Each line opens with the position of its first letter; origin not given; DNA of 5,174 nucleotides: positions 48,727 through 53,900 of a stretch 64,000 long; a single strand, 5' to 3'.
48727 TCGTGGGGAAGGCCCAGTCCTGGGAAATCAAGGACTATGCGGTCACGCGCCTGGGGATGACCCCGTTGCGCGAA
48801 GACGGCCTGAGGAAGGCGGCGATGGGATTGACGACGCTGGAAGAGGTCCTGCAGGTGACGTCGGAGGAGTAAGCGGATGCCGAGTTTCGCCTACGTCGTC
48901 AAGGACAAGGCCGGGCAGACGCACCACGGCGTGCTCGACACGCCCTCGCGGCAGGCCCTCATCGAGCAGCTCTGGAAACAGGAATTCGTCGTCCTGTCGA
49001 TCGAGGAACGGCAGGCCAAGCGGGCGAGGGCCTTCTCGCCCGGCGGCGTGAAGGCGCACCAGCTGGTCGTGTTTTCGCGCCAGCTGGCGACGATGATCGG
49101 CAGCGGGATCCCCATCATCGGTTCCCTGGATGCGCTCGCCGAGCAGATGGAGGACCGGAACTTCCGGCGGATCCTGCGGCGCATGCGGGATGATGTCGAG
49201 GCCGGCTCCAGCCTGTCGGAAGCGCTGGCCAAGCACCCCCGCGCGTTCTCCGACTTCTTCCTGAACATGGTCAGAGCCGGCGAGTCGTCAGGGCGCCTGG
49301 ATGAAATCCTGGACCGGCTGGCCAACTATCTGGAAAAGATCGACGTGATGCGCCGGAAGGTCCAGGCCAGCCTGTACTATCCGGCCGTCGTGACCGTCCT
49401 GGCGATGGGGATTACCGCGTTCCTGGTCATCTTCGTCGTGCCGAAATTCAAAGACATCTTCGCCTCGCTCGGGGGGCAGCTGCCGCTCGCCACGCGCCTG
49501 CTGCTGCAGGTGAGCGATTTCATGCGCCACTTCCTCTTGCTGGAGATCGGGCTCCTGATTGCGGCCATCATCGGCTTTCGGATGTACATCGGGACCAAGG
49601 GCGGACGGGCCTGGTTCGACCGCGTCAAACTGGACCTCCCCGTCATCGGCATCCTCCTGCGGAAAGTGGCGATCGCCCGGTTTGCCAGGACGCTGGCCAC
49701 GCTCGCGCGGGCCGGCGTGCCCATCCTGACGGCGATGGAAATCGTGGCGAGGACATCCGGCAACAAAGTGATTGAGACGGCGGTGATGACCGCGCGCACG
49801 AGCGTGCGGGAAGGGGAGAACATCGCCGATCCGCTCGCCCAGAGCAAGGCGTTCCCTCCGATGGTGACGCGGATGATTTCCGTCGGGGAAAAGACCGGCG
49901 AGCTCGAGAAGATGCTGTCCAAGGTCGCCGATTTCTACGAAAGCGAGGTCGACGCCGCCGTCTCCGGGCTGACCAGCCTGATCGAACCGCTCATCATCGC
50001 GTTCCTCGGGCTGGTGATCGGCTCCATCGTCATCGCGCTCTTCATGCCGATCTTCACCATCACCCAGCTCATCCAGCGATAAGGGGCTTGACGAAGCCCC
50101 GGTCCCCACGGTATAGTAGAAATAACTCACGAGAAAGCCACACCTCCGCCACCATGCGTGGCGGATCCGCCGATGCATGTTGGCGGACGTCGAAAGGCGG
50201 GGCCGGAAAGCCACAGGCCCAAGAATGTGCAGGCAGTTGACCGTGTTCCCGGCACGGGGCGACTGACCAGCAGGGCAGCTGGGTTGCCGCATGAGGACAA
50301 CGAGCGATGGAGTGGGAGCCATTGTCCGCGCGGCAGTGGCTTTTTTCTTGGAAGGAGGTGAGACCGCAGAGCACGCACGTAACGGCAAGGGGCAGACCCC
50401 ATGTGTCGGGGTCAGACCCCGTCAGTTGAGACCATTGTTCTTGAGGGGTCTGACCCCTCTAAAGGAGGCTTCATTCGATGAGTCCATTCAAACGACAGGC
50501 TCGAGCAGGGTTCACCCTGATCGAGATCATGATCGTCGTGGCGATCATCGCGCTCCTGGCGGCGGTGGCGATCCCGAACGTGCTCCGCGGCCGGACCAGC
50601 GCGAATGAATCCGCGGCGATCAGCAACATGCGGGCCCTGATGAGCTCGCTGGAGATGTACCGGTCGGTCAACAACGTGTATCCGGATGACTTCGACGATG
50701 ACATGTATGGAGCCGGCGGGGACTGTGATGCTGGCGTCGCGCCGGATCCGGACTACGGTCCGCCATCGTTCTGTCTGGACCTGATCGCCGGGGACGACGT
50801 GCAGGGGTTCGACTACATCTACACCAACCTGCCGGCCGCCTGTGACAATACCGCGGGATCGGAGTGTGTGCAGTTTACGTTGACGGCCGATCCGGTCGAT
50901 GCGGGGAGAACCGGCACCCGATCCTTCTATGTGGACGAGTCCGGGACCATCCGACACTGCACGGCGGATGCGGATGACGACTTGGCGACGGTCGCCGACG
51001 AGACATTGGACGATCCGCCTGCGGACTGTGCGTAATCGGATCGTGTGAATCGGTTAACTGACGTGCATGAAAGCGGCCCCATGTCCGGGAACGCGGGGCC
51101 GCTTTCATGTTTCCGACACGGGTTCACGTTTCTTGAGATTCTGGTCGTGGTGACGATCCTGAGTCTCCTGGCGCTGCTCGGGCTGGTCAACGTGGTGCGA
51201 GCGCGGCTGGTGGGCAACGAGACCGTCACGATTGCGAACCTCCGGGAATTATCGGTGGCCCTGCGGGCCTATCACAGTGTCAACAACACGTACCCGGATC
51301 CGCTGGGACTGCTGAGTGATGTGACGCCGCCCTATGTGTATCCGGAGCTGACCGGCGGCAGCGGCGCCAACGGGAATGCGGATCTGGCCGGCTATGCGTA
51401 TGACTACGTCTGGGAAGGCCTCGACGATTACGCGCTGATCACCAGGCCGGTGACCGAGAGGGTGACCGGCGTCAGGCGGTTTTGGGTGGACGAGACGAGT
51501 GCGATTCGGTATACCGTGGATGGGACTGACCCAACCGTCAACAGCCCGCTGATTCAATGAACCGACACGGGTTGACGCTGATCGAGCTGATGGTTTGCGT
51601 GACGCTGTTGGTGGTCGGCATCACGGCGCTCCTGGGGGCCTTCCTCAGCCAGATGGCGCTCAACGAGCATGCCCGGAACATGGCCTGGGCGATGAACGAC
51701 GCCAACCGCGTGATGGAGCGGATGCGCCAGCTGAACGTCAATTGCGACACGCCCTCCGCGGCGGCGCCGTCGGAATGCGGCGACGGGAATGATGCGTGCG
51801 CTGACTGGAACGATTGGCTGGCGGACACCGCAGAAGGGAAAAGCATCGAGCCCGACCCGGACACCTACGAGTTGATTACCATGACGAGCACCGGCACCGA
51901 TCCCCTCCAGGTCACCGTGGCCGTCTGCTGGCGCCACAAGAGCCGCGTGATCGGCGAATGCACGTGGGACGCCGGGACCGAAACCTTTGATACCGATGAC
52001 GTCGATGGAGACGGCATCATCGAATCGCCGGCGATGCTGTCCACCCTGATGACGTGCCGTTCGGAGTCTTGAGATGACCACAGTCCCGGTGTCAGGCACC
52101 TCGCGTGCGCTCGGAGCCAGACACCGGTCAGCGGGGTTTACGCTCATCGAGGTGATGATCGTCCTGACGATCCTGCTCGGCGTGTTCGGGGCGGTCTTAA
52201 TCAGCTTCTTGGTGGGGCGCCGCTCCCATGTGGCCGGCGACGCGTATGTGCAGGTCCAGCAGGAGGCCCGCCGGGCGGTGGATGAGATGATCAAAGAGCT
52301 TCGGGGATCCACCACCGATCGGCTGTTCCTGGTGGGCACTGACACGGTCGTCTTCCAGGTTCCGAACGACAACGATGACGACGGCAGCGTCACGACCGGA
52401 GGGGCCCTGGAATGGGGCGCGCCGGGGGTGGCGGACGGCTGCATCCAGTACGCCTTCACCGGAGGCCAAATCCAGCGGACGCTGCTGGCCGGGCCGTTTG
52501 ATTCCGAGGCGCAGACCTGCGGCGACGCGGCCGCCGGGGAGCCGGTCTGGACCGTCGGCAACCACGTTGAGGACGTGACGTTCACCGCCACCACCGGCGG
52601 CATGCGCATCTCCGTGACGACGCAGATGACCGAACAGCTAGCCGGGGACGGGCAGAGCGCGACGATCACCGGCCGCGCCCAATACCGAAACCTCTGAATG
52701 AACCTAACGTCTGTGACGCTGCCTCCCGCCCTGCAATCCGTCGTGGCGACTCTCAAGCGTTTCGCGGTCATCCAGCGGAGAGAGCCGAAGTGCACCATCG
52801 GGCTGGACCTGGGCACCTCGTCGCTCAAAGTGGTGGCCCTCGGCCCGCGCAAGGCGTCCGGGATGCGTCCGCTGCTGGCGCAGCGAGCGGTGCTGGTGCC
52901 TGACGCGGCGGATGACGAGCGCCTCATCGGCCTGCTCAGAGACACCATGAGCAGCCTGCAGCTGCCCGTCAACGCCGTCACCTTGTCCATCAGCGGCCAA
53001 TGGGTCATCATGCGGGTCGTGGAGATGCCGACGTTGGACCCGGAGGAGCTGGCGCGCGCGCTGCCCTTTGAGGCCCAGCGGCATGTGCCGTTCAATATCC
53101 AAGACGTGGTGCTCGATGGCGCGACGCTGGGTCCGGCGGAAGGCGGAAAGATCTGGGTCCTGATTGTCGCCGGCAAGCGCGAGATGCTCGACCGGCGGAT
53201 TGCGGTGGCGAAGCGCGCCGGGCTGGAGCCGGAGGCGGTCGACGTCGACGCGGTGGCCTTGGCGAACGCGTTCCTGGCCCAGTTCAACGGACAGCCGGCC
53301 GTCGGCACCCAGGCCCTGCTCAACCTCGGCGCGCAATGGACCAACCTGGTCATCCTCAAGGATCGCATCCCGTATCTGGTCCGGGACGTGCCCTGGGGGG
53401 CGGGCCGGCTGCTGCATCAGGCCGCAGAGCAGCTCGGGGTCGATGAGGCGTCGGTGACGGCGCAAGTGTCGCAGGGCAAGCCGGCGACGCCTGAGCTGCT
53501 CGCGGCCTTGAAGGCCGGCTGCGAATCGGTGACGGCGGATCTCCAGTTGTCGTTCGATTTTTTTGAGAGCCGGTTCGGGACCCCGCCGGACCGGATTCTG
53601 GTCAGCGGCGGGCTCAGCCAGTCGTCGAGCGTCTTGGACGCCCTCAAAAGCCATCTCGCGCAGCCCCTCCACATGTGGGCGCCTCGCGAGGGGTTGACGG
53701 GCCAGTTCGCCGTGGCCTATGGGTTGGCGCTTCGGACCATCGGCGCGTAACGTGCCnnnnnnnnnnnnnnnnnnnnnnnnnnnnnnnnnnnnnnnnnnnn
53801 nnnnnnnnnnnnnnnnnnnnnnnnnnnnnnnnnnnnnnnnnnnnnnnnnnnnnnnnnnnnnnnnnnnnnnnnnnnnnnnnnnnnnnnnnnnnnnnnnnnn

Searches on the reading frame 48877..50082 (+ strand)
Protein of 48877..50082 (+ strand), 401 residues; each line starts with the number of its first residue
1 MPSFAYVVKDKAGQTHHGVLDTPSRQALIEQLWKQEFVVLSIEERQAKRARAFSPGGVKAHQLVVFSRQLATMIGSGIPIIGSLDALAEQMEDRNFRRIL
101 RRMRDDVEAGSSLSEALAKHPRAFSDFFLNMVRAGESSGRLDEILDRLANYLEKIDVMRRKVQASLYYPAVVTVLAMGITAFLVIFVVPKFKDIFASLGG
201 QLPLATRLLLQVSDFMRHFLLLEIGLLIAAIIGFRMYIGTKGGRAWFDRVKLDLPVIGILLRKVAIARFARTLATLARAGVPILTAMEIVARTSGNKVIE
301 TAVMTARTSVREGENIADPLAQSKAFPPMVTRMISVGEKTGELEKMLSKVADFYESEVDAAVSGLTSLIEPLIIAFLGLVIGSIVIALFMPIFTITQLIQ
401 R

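Call 3: search_protein_families(library=pfam, proteins=[window:48877-50082:+], max_evalue=0.01)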
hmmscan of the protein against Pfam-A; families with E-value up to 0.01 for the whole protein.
window:48877-50082:+ (401 aa): 1 family
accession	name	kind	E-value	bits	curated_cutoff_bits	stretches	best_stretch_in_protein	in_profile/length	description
PF00482.28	T2SSF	-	1.2e-67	226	25.2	2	66-189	1-125/125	Type II secretion system (T2SS), protein F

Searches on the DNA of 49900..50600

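Call 33: search_rna_families(source=window, start=49900, end=50600, threshold=evalue, max_evalue=1, show_alignments=2)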
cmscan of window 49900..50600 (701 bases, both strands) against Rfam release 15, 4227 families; matches with E-value up to 1: 2.
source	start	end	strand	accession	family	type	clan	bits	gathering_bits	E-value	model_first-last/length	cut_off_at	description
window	50128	50292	+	RF03167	c-di-GMP-I-GGC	Cis-reg; riboswitch;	CL00126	35.6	59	1.3e-06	1-80/80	no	c-di-GMP-I-GGC riboswitch aptamer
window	49971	50035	-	RF01141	sR18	Gene; snRNA; snoRNA; CD-box;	-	17.5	45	0.21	1-56/56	no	Small nucleolar RNA sR18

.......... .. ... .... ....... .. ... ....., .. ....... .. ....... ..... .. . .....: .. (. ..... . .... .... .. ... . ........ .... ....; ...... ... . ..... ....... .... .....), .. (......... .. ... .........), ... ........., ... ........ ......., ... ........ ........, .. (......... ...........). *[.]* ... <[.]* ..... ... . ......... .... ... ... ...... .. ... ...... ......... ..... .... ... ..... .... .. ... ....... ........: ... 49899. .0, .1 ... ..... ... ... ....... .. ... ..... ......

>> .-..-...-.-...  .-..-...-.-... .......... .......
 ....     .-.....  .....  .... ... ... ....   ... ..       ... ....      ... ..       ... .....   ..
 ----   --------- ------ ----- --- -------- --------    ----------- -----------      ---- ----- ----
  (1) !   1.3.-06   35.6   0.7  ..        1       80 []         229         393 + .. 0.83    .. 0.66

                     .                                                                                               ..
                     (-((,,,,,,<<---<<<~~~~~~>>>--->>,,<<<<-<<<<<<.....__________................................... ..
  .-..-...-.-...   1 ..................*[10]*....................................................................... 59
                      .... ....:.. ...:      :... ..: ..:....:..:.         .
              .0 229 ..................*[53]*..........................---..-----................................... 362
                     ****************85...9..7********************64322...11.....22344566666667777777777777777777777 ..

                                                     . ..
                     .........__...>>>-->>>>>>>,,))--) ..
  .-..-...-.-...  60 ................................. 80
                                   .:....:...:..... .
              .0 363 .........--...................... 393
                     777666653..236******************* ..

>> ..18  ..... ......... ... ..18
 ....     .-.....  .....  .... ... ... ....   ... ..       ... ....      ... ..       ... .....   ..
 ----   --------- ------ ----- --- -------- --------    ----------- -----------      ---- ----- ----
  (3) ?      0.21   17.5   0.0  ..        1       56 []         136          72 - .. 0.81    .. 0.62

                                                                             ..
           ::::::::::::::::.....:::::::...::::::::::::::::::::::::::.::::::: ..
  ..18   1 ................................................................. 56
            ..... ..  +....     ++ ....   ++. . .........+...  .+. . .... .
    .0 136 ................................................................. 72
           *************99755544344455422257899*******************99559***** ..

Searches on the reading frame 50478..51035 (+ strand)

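Call 3: search_protein_families(library=pfam, proteins=[window:50478-51035:+], max_evalue=0.01)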
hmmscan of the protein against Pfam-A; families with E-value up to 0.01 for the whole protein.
window:50478-51035:+ (185 aa): 1 family
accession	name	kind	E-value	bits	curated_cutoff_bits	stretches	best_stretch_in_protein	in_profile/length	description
PF07963.17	N_methyl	-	6.1e-08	32.4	21.2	1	8-32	3-27/27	Prokaryotic N-terminal methylation motif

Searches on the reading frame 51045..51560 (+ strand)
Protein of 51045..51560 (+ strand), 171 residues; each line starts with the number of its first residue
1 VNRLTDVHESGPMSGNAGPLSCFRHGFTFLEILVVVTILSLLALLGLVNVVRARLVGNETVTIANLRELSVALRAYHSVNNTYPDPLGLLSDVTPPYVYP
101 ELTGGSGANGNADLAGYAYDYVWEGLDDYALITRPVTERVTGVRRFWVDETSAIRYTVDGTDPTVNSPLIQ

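Call 3: search_protein_families(library=pfam, proteins=[window:51045-51560:+], max_evalue=0.01)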
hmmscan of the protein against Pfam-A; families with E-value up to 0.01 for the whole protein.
window:51045-51560:+ (171 aa): 3 families
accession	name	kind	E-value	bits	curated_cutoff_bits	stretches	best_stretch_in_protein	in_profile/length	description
PF07963.17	N_methyl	-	4.3e-05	23.4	21.2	1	24-45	4-25/27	Prokaryotic N-terminal methylation motif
PF13290.12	CHB_HEX_C_1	-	6e-05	23.4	22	1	149-168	18-37/67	Chitobiase/beta-hexosaminidase C-terminal domain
PF13287.12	Fn3_assoc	-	0.00017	22.1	23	1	150-169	8-27/59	Fn3 associated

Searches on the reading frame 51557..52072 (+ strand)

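Call 3: search_protein_families(library=pfam, proteins=[window:51557-52072:+], max_evalue=0.01)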
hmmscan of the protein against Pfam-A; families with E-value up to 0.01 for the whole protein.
window:51557-52072:+ (171 aa): 1 family
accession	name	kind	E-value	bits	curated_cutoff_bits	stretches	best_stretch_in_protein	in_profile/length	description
PF07963.17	N_methyl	-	5.1e-06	26.3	21.2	1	2-26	3-27/27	Prokaryotic N-terminal methylation motif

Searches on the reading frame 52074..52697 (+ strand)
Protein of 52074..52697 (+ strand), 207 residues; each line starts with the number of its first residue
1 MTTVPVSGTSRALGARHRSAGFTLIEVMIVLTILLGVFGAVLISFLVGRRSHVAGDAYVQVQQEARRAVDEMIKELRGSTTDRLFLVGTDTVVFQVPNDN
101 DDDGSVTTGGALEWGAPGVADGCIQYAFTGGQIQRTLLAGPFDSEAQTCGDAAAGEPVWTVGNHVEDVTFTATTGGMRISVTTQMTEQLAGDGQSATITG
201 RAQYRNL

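Call 71: search_protein_families(library=pfam, proteins=[window:52074-52697:+], max_evalue=0.001)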
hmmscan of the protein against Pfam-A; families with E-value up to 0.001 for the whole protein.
window:52074-52697:+ (207 aa): 1 family
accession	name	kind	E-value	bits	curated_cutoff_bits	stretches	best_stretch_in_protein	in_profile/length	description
PF07963.17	N_methyl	-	1.2e-06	28.3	21.2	1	16-35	1-20/27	Prokaryotic N-terminal methylation motif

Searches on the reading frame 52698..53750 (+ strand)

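Call 71: search_protein_families(library=pfam, proteins=[window:52698-53750:+], max_evalue=0.001)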
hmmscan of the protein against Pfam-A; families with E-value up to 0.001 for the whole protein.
window:52698-53750:+ (350 aa): 2 families
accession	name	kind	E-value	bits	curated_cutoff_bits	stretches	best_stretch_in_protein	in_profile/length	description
PF11104.14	PilM_2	-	6.3e-26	91.6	27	1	35-331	1-309/340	Type IV pilus assembly protein PilM;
PF05134.19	T2SSL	-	0.00015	21.7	25.5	1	92-188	47-138/231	Type II secretion system (T2SS), protein L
